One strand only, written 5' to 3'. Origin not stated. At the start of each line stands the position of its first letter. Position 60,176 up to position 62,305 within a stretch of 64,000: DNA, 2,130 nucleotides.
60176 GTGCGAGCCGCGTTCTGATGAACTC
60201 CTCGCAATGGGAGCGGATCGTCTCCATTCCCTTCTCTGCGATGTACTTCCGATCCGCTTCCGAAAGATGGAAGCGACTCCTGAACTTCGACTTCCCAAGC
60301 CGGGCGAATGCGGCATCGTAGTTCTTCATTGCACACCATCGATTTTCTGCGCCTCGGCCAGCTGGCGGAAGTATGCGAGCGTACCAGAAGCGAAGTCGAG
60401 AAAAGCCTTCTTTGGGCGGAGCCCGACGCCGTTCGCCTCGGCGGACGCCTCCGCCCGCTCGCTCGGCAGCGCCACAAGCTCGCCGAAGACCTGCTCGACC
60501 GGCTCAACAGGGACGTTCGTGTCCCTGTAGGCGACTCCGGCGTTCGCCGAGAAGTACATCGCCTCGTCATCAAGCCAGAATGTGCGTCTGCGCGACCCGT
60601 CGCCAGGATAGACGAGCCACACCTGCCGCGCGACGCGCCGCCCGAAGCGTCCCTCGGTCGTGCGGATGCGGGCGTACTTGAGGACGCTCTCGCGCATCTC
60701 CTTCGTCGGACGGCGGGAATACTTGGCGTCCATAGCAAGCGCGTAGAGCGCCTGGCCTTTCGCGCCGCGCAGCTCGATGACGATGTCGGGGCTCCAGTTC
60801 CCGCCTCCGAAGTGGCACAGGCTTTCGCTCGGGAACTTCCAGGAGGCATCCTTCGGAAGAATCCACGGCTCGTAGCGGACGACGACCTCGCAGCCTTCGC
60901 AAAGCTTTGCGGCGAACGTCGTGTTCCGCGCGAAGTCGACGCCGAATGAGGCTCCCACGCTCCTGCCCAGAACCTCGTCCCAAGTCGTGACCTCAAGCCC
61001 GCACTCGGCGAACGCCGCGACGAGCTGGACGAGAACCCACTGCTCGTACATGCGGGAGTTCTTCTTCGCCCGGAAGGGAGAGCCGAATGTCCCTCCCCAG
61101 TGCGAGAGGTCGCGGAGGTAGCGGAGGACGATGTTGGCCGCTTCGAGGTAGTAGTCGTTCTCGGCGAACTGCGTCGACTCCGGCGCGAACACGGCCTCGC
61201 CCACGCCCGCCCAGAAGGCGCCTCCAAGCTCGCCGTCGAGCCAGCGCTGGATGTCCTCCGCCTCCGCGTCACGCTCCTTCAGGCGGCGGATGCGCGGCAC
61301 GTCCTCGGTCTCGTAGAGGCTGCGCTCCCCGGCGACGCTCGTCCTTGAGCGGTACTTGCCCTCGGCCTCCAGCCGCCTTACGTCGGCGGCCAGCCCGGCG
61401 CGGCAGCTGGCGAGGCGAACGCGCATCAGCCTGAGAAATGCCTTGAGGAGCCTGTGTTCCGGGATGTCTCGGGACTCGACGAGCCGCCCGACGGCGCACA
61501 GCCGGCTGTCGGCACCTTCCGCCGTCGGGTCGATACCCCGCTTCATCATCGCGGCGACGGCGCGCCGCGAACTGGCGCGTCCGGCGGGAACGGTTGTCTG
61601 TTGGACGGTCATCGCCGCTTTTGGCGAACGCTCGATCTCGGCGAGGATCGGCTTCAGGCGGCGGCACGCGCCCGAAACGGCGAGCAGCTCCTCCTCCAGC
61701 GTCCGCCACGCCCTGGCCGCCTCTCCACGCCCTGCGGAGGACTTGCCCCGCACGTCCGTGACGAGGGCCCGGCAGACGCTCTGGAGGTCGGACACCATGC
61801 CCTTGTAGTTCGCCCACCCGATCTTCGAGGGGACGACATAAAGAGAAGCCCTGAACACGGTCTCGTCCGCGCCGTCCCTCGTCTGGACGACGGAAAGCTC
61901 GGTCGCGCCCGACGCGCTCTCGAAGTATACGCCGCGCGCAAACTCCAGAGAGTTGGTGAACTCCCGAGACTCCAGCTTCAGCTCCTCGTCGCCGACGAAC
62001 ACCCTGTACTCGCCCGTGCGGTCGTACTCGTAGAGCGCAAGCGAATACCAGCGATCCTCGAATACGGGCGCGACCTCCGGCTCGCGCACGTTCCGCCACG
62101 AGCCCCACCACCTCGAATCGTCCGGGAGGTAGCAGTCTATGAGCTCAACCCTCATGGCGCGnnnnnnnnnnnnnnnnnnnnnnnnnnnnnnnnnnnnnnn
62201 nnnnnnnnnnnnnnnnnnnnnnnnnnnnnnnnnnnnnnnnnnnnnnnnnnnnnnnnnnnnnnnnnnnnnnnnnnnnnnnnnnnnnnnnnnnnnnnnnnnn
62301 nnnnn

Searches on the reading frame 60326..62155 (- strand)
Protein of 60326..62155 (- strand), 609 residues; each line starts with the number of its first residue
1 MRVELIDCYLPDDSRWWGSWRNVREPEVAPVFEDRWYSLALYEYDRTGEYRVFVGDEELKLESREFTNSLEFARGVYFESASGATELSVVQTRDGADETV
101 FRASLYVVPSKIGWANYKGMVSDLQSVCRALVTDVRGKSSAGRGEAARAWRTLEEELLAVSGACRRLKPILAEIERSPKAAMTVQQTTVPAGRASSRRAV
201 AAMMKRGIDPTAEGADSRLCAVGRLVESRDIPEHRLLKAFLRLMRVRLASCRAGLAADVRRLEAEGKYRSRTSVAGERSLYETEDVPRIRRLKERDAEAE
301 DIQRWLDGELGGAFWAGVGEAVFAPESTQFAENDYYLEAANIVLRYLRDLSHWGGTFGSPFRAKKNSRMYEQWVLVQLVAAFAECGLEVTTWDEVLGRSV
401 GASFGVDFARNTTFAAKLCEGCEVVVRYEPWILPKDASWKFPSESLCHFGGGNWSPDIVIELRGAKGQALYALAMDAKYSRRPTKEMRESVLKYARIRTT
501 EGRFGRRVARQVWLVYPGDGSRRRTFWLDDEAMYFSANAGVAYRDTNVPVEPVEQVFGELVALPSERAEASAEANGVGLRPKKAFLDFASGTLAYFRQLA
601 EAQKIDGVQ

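Call 63: search_protein_families(library=pfam, proteins=[window:60326-62155:-], max_evalue=0.00001)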
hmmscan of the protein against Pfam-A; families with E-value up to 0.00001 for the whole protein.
window:60326-62155:- (609 aa): 1 family
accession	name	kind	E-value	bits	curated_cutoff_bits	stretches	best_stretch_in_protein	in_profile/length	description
PF09823.15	DUF2357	-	1.5e-11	44.4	23.3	1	78-260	6-192/251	Domain of unknown function (DUF2357)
